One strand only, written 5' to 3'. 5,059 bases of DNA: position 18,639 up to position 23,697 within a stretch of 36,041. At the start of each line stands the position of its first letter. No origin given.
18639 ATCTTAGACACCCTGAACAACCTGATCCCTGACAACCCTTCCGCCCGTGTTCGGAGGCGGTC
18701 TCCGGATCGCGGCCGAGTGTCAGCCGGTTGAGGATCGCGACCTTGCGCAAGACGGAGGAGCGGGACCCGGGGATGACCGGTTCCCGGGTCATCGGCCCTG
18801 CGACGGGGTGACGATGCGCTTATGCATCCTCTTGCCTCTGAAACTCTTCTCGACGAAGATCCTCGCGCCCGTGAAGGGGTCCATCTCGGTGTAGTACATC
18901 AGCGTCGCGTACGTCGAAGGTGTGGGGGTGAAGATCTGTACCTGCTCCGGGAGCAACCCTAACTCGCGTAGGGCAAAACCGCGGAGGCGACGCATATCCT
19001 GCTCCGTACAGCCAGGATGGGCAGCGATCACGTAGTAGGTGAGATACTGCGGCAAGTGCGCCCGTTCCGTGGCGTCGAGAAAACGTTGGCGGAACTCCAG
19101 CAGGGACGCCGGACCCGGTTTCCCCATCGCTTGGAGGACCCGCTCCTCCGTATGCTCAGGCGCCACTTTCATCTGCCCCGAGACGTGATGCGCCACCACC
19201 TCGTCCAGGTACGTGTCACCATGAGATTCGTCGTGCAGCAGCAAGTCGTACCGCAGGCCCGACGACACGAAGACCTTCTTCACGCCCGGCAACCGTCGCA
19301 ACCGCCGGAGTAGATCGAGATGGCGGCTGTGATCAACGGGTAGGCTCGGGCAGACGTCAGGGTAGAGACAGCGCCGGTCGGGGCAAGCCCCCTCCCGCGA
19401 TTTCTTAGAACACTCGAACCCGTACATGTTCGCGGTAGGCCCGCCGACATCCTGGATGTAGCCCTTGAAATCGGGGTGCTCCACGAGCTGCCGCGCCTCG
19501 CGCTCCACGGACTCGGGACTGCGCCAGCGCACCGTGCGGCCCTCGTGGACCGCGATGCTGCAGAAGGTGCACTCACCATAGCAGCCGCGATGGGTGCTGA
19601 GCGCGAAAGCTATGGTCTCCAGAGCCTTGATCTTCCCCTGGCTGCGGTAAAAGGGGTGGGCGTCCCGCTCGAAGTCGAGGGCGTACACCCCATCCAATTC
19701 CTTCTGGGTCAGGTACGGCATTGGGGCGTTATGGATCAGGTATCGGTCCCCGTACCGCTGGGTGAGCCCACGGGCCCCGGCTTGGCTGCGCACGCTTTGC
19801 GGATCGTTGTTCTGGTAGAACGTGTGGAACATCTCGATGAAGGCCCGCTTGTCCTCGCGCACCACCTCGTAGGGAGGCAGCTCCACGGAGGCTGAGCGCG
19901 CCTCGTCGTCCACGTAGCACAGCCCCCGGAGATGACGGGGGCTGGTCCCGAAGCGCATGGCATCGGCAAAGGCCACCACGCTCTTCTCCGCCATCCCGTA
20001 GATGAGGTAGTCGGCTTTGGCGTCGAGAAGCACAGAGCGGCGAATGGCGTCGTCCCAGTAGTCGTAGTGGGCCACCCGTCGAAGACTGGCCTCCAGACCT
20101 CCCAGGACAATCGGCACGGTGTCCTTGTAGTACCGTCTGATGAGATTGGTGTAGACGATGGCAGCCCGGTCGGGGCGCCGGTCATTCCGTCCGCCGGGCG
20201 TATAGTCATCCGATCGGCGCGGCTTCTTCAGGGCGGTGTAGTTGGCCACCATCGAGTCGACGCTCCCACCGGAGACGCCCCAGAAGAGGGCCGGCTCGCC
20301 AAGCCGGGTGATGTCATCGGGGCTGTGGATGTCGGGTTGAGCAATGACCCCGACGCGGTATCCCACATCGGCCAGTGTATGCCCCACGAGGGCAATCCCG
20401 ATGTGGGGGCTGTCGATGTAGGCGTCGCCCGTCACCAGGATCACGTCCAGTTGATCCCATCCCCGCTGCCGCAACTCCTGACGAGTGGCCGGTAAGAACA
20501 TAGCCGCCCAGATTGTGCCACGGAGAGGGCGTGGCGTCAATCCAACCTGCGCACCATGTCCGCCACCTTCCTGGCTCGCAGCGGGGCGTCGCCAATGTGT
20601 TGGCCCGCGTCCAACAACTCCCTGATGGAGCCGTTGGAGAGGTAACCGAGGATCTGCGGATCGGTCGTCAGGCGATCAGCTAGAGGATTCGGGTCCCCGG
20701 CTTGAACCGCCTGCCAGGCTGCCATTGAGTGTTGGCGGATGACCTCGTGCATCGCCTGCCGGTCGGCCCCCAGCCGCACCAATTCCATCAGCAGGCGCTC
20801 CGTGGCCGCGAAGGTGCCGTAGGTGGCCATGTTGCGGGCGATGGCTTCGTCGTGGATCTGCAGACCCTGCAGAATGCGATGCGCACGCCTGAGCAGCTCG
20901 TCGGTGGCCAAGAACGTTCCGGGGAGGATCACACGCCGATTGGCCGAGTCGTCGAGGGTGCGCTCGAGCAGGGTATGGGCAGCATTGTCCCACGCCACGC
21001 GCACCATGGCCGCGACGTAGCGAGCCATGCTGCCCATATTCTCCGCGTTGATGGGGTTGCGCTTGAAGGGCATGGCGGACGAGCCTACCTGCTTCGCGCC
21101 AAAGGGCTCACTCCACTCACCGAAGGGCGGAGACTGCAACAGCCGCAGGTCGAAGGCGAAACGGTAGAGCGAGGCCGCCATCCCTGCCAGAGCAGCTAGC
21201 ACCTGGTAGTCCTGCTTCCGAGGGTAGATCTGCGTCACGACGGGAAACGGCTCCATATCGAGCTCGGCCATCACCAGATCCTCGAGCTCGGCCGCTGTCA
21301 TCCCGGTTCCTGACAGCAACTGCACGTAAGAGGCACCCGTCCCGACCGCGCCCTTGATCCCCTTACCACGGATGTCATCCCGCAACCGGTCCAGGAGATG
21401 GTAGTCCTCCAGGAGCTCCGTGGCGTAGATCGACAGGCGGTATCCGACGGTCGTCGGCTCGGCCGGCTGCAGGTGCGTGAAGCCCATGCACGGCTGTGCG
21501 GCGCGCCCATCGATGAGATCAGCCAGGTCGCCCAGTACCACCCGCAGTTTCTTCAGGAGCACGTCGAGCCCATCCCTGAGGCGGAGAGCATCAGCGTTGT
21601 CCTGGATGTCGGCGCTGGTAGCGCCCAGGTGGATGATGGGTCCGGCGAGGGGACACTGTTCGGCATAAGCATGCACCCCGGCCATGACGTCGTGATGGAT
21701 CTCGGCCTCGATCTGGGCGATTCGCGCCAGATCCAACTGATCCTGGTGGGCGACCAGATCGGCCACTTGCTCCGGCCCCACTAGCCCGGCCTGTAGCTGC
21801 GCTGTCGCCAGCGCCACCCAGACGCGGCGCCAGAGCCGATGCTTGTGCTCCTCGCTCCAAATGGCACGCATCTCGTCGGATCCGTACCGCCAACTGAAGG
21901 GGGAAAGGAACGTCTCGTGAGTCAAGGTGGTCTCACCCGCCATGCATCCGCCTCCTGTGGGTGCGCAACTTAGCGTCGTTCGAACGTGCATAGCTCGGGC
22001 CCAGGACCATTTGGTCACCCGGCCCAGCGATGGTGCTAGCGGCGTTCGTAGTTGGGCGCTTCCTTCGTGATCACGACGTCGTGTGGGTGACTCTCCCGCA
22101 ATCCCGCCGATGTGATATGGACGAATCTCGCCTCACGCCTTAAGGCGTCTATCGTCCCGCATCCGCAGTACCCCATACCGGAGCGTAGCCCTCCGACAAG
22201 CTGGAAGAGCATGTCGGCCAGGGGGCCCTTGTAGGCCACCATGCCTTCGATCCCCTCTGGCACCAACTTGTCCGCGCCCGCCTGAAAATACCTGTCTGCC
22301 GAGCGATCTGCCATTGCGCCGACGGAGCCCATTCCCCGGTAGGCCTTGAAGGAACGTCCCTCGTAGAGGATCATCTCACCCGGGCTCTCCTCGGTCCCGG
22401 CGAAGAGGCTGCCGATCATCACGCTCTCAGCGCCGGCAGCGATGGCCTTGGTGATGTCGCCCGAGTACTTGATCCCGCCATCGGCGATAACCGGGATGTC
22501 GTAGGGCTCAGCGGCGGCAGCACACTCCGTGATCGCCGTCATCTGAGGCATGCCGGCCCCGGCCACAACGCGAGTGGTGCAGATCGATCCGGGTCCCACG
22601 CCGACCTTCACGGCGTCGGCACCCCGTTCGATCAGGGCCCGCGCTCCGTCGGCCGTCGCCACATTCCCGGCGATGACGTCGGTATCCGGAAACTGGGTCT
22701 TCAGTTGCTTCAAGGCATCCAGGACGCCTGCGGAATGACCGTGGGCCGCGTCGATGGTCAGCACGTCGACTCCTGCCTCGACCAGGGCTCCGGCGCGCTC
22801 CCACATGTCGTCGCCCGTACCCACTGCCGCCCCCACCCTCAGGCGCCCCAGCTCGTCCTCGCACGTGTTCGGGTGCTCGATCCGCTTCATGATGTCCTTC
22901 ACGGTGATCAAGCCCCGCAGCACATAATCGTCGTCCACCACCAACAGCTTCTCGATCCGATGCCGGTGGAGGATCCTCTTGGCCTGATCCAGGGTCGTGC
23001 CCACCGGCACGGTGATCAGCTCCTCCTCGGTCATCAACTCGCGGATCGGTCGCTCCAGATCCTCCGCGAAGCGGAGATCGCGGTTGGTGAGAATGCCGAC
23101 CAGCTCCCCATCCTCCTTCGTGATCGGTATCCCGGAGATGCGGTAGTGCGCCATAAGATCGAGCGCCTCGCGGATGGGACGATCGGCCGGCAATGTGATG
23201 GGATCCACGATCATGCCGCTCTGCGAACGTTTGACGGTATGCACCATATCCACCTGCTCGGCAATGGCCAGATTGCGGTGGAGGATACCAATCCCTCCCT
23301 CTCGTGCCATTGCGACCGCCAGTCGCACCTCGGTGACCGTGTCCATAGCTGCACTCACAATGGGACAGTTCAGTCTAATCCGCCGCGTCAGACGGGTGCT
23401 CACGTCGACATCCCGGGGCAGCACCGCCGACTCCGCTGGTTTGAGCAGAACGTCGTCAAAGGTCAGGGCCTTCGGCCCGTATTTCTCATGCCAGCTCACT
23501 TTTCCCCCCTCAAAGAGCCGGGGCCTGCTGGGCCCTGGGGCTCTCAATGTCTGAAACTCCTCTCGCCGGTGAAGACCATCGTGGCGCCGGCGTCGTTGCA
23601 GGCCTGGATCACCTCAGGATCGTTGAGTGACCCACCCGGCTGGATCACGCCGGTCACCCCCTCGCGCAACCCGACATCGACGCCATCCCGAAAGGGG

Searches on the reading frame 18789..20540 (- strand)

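Call 106: search_protein_families(library=pfam, proteins=[window:18789-20540:-], max_evalue=0.00001)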
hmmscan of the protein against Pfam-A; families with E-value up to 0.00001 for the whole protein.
window:18789-20540:- (583 aa): 3 families
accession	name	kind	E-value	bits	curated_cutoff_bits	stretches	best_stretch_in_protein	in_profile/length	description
PF08497.15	Radical_SAM_N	-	2.3e-115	385.5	25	1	15-312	1-300/301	Radical SAM N-terminal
PF04055.27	Radical_SAM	-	4.9e-08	33.7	29.5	1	315-520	2-163/166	Radical SAM superfamily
PF11842.13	DUF3362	-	2.6e-06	28.2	27.6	1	532-575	1-49/151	Domain of unknown function (DUF3362)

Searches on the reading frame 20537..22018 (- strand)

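Call 106: search_protein_families(library=pfam, proteins=[window:20537-22018:-], max_evalue=0.00001)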
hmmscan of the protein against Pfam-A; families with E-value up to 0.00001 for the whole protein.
window:20537-22018:- (493 aa): 2 families
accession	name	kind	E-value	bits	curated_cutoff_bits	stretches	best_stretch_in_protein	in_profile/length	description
PF00206.25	Lyase_1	-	1.8e-34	120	27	1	48-335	8-310/312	Lyase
PF10397.14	ADSL_C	-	2.8e-18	66.4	32.7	1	403-479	2-73/79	Adenylosuccinate lyase C-terminus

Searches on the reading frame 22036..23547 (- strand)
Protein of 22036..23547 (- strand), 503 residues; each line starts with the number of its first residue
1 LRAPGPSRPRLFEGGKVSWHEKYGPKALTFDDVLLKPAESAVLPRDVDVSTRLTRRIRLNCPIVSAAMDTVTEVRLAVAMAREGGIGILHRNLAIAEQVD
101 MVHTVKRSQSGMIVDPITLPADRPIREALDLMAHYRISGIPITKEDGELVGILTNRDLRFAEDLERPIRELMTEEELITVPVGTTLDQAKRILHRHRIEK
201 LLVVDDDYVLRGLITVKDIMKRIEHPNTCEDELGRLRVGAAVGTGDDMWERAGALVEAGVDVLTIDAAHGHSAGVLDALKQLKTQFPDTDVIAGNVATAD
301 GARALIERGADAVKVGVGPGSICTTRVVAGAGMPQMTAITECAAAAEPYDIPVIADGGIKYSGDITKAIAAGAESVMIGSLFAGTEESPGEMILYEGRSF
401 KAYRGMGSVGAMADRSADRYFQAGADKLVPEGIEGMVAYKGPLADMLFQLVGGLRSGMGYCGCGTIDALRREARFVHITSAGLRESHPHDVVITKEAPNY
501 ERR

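Call 106: search_protein_families(library=pfam, proteins=[window:22036-23547:-], max_evalue=0.00001)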
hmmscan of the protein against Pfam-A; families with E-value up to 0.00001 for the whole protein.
window:22036-23547:- (503 aa): 4 families
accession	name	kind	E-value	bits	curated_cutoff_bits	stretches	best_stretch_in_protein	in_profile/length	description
PF00478.31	IMPDH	-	8.3e-165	548.3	25.6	1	27-489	1-345/345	IMP dehydrogenase / GMP reductase domain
PF00571.33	CBS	-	1.6e-23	83.2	24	2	112-160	5-53/57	CBS domain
PF03060.21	NMO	-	8.8e-14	52.1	28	1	291-391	138-234/331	Nitronate monooxygenase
PF01070.24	FMN_dh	-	1.4e-09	38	24.9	1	276-382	207-305/350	FMN-dependent dehydrogenase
